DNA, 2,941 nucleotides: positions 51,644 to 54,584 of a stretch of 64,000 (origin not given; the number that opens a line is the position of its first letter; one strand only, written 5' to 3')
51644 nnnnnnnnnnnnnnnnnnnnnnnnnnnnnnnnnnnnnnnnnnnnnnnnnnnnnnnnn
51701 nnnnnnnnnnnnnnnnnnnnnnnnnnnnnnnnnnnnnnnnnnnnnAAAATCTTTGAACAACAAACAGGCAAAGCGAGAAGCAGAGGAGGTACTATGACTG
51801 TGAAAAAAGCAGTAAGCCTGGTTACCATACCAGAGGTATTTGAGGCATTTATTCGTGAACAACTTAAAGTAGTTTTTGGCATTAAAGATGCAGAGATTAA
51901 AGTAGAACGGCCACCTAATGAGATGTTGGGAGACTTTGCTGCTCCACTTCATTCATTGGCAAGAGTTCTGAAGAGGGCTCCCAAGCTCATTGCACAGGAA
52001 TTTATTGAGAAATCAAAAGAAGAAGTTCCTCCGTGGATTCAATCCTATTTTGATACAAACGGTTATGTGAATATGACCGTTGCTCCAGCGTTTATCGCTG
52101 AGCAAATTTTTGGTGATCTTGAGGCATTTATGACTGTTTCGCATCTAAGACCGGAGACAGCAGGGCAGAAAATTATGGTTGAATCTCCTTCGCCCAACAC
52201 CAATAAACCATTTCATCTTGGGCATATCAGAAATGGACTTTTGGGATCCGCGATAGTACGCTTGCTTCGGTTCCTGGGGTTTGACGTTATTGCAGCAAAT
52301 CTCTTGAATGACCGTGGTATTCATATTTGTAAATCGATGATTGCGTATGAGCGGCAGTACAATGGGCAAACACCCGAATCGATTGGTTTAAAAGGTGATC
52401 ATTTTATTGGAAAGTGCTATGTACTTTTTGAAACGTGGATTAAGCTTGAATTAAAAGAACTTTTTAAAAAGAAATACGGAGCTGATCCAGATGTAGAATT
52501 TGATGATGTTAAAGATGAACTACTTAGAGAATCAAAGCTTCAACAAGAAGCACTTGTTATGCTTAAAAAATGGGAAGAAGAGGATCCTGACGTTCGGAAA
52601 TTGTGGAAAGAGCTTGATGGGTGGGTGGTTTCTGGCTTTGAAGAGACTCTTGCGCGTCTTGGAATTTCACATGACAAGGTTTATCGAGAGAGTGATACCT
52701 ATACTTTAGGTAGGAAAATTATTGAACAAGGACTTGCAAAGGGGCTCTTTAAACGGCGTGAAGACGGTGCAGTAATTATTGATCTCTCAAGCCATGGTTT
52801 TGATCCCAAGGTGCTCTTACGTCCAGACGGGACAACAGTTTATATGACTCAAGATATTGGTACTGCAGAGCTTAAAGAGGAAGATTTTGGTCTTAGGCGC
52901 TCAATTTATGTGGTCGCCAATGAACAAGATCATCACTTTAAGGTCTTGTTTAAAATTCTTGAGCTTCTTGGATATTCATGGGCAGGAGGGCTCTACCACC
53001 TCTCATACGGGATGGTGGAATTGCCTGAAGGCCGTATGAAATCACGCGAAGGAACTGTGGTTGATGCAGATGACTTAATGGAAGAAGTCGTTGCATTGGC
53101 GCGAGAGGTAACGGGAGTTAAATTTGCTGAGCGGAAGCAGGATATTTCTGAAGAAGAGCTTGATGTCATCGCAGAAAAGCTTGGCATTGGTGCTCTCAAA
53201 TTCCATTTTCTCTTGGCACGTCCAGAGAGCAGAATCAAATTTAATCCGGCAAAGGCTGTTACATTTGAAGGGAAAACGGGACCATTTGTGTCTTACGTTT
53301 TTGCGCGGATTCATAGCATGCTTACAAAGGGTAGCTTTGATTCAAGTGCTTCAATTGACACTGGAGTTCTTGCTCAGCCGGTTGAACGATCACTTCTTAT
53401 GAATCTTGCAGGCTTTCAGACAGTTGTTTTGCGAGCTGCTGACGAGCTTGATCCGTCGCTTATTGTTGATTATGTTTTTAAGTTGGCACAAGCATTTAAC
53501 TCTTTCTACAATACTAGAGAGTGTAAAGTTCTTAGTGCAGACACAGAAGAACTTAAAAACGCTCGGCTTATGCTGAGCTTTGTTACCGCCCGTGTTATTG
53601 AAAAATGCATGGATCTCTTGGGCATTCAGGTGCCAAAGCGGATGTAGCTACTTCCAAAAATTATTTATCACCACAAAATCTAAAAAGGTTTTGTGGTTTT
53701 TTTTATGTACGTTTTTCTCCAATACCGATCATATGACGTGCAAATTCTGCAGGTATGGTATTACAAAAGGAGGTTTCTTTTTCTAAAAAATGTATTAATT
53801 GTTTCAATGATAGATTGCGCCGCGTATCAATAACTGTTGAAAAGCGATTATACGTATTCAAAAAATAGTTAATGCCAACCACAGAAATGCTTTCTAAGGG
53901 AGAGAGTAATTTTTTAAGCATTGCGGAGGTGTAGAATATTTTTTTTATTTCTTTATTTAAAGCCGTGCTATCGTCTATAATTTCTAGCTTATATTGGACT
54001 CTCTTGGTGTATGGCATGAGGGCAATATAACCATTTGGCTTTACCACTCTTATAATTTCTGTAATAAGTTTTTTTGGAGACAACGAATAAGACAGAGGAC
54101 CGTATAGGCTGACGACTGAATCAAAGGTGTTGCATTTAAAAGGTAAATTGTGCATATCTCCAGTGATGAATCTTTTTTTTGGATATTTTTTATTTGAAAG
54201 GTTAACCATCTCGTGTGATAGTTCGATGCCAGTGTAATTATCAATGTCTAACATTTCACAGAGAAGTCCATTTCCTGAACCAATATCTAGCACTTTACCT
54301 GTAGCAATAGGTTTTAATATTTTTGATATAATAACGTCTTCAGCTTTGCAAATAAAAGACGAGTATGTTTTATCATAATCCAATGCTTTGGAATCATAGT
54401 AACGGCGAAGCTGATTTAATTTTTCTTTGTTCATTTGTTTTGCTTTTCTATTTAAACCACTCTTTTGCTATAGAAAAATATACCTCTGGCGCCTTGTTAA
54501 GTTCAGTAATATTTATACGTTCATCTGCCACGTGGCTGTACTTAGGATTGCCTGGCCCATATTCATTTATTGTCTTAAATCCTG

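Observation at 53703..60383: Minus-strand amino-acid/peptide processing module: methyltransferase, M20, enolase-superfamily epimerase, threonine-synthase-like PLP enzyme, a second M20 and SpeH-type decarboxylase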

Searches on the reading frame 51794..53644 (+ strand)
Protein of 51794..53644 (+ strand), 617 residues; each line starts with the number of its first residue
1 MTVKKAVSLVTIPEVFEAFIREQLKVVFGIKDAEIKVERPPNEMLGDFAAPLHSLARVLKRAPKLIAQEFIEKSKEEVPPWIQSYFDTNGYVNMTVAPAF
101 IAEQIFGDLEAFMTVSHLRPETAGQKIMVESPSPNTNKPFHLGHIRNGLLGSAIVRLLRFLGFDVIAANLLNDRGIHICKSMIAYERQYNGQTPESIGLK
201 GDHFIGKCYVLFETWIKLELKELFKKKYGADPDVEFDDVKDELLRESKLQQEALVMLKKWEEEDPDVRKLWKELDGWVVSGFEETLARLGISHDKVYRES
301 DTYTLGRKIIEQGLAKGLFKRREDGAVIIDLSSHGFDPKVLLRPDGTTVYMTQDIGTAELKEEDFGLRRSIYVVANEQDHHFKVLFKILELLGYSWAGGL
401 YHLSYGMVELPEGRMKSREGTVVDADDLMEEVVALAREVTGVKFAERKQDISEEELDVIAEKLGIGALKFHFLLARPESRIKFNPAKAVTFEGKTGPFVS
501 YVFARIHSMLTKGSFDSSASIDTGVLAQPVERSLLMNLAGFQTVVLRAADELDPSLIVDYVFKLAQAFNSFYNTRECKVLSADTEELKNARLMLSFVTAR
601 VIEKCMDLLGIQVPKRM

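Call 71: search_solved_structures(query=window:51794-53644:+, max_evalue=1e-30, show_alignments=5)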
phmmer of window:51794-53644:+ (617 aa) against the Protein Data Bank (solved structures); distinct sequences matched with E-value up to 1e-30: 10.
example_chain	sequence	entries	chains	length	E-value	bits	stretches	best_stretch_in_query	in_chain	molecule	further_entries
2zue_A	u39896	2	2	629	3e-60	207.6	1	12-617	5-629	Arginyl-tRNA synthetase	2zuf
1bs2_A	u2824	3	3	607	1.7e-58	201.8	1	10-617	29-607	PROTEIN (ARGINYL-TRNA SYNTHETASE) | ARGINYL-TRNA SYNTHETASE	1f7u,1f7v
1iq0_A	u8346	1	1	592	1e-53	186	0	370-616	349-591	ARGINYL-TRNA SYNTHETASE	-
5yym_A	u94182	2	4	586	2.1e-51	178.4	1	215-617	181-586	Arginine--tRNA ligase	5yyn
5b63_A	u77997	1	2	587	2.1e-51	178.4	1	215-617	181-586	Arginine--tRNA ligase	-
4oby_A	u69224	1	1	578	2.1e-51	178.3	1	215-617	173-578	Arginine--tRNA ligase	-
6ao8_A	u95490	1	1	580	3e-38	134.9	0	261-613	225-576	Arginine--tRNA ligase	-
4q2t_A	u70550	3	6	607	3.4e-33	118.2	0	86-617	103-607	Arginine--tRNA ligase, cytoplasmic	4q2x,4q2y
4zaj_A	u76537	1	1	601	4.5e-33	117.8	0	246-617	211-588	Arginine--tRNA ligase, cytoplasmic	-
4r3z_B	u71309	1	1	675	7e-33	117.2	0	245-617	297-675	Arginine--tRNA ligase, cytoplasmic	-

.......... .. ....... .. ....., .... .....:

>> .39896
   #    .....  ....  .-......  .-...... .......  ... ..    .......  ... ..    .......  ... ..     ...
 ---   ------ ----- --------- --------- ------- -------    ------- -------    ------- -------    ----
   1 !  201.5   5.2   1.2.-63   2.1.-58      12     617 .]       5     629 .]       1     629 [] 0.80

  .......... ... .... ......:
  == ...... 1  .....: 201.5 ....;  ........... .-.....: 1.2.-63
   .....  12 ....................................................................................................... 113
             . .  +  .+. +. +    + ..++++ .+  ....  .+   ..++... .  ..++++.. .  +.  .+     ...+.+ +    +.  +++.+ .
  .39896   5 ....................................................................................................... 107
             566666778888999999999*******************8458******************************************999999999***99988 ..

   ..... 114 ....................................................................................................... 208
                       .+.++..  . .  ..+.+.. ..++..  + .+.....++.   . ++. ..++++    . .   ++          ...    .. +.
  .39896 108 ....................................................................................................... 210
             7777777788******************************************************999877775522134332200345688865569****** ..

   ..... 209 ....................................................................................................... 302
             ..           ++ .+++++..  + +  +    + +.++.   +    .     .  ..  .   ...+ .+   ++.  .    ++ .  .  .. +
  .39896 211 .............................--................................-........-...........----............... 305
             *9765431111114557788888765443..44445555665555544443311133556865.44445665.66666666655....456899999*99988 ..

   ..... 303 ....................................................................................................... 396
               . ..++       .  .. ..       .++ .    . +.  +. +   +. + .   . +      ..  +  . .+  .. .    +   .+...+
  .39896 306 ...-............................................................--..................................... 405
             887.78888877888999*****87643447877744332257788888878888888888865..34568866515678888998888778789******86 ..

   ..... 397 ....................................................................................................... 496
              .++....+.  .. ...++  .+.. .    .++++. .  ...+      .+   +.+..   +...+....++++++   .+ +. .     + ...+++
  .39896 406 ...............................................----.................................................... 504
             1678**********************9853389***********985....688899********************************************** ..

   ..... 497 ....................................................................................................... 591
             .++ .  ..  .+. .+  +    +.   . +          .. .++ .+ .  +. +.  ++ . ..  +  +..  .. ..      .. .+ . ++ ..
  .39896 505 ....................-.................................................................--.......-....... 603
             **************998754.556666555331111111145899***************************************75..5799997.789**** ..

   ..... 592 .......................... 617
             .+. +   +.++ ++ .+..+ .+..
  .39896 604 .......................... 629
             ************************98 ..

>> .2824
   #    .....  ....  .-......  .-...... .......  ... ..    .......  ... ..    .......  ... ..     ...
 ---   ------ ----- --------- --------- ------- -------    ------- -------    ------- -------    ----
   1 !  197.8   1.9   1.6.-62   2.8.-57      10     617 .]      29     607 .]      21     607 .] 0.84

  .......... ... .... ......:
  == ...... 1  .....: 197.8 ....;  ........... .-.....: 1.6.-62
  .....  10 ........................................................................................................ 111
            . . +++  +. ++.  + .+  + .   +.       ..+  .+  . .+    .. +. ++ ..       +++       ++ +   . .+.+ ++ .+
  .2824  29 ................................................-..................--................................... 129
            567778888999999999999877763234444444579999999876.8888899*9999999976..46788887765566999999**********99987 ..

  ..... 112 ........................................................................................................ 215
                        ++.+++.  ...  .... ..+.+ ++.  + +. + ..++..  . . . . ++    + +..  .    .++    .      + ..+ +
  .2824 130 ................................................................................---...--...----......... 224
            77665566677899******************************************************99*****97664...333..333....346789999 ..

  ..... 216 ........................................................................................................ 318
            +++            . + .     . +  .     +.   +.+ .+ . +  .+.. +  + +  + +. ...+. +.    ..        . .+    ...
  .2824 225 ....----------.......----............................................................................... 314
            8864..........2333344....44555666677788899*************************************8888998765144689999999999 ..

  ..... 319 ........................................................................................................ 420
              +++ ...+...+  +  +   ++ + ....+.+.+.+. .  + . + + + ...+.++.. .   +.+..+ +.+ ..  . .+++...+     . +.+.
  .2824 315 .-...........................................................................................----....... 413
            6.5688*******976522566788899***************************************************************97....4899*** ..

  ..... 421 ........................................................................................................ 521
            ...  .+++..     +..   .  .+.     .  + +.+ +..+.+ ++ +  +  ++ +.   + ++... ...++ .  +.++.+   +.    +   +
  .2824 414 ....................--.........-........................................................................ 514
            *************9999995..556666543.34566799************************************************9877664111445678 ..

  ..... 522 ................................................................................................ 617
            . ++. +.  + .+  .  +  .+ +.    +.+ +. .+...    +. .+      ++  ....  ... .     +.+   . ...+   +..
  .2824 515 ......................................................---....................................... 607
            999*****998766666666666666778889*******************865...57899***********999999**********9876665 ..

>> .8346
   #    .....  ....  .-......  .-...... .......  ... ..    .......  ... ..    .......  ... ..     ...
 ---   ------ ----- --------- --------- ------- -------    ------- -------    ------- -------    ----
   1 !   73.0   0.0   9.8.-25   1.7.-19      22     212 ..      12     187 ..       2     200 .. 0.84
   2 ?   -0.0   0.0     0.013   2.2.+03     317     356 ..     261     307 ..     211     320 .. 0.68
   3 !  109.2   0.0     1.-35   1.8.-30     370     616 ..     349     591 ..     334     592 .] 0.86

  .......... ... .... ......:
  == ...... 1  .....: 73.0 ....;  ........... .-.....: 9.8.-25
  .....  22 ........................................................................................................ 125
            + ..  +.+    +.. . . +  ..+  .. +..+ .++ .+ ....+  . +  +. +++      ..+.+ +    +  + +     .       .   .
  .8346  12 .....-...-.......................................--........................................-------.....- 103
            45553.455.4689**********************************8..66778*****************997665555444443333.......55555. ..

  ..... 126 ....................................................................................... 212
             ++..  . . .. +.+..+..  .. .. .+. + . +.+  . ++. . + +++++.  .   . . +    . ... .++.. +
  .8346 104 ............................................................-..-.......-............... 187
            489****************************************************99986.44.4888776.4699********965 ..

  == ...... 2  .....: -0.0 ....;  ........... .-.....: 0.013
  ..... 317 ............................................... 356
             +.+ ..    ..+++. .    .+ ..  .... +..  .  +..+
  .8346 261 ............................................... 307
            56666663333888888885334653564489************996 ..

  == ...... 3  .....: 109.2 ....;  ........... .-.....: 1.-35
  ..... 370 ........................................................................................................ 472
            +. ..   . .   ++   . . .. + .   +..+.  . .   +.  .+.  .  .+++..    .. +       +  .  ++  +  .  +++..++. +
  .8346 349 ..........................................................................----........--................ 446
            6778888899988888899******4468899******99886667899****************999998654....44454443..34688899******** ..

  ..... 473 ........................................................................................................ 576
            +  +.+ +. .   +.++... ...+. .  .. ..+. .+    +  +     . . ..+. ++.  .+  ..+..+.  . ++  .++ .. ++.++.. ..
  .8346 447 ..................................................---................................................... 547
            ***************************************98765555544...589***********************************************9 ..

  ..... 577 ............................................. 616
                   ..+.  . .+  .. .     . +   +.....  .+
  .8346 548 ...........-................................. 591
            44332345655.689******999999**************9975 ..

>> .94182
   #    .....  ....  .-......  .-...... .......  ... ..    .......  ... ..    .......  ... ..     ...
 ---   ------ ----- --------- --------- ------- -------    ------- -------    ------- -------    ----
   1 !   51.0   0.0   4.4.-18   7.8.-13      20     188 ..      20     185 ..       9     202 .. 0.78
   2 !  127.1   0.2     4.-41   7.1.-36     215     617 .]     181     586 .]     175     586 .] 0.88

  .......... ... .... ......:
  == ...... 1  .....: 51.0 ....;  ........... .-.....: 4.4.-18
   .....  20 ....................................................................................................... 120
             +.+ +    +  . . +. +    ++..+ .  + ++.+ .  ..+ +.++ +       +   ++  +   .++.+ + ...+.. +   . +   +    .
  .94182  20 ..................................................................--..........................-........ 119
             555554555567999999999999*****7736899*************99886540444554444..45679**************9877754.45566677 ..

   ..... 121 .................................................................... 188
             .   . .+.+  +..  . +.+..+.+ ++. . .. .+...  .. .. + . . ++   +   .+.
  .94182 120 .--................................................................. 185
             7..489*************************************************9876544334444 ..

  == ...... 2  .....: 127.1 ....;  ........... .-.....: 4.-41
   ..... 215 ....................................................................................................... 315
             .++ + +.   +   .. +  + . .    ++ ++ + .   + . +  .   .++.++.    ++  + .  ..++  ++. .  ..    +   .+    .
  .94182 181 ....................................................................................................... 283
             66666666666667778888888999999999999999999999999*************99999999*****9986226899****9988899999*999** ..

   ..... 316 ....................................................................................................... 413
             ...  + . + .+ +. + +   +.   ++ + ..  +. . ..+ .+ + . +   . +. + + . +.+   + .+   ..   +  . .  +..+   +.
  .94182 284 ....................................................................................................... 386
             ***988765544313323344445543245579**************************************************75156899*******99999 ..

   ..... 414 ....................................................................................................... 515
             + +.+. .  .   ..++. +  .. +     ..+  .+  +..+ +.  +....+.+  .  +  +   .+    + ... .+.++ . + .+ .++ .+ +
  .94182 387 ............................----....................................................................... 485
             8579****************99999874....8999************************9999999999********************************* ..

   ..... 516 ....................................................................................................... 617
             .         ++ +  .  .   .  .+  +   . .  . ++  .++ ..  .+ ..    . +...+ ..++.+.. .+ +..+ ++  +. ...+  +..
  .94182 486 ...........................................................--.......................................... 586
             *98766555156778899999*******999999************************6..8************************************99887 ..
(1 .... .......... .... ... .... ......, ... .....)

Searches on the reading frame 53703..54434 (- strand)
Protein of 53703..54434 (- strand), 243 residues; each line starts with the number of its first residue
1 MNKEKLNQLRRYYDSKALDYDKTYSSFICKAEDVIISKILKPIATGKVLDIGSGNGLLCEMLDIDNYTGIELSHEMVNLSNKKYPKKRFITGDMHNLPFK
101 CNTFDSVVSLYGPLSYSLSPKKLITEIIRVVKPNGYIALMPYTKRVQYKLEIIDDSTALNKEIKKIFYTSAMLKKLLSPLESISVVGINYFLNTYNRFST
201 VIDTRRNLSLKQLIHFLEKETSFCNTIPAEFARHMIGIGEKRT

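Call 3: search_protein_families(library=pfam, proteins=[window:53703-54434:-], max_evalue=0.01)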
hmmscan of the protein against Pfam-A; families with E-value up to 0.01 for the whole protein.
window:53703-54434:- (243 aa): 10 families
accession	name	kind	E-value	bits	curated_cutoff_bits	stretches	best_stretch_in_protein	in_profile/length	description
PF08241.18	Methyltransf_11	-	6.2e-18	65.7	21.2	1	49-138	1-94/95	Methyltransferase domain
PF13649.12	Methyltransf_25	-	1.2e-15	58.5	27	1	48-135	1-97/97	Methyltransferase domain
PF13847.12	Methyltransf_31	-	3e-11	43.6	27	1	47-157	6-127/145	Methyltransferase domain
PF13489.12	Methyltransf_23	-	3.8e-08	33.7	27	1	42-149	20-126/164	Methyltransferase domain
PF08242.18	Methyltransf_12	-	6.2e-06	27.3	30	1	49-137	1-98/98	Methyltransferase domain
PF01209.24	Ubie_methyltran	-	6.1e-05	22.9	20.1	1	37-145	40-157/233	ubiE/COQ5 methyltransferase family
PF07021.18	MetW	-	0.00045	20.3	21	1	40-132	8-103/193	Methionine biosynthesis protein MetW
PF20922.3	Anamorsin_N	-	0.0029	17.8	27.1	1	100-141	48-89/163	Anamorsin, N-terminal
PF00398.26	RrnaAD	-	0.0076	15.8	24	1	44-96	30-83/263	Ribosomal RNA adenine dimethylase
PF05219.18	DREV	-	0.0082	15.7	26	0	45-145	95-195/265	DREV methyltransferase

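Call 4: search_protein_families(library=ncbifam, proteins=[window:53703-54434:-], max_evalue=0.01)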
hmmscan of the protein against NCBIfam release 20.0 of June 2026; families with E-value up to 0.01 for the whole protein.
window:53703-54434:- (243 aa): 28 families (the best 25 are shown)
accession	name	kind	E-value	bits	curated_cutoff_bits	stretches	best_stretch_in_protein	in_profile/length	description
TIGR02072.1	BioC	equivalog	2.1e-12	47.3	184.95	1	43-202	33-192/244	malonyl-ACP O-methyltransferase BioC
NF045825.1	FAmtase_mtf2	equivalog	5.9e-12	45.3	400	1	47-139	61-158/248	fatty-acid O-methyltransferase Mtf2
TIGR01934.1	MenG_MenH_UbiE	subfamily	1.4e-11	44.1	158.35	1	42-146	37-148/223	ubiquinone/menaquinone biosynthesis methyltransferase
NF045667.1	MTase_DVU1556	equivalog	1.7e-11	44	155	1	45-140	23-120/213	DVU_1556 family methyltransferase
NF001244.0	PRK00216.1-5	equivalog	5.2e-11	42.3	216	1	3-149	4-163/236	bifunctional demethylmenaquinone methyltransferase/2-methoxy-6-polyprenyl-1,4-benzoquinol methylase UbiE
NF045823.1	PthPhpthDimycoMt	equivalog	1.8e-10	40.4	300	1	48-139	70-166/256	phthiotriol/phenolphthiotriol dimycocerosates methyltransferase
NF008300.0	PRK11088.1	equivalog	4.2e-09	36.3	303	1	44-152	85-194/272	23S rRNA (guanine(745)-N(1))-methyltransferase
NF045882.1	PLipidMtase_Leg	equivalog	8.6e-09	35.5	390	1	6-140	3-144/207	phospholipid N-methyltransferase PmtA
NF001241.0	PRK00216.1-2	equivalog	1.4e-08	34.7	327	1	36-149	43-157/231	demethylmenaquinone methyltransferase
NF007610.0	PRK10258.1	equivalog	2.9e-08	33.4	342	1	38-141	36-140/251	malonyl-ACP O-methyltransferase BioC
NF041537.1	ArsM_AhpD_UU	exception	2.9e-07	29.6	510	1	43-138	74-179/345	arsenite methyltransferase/AhpD domain selenoprotein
TIGR01983.1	UbiG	equivalog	6.1e-07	29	102.95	1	7-139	26-151/228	bifunctional 2-polyprenyl-6-hydroxyphenol methylase/3-demethylubiquinol 3-O-methyltransferase UbiG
TIGR02021.1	BchM-ChlM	equivalog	9e-07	28.5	158.9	1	37-146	46-162/218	magnesium protoporphyrin IX methyltransferase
NF004452.0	PRK05785.1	equivalog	3.3e-06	26.8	207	1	35-133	41-139/228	hypothetical protein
NF008823.0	PRK11873.1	subfamily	4.3e-06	26.4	263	1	47-139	80-181/272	arsenite methyltransferase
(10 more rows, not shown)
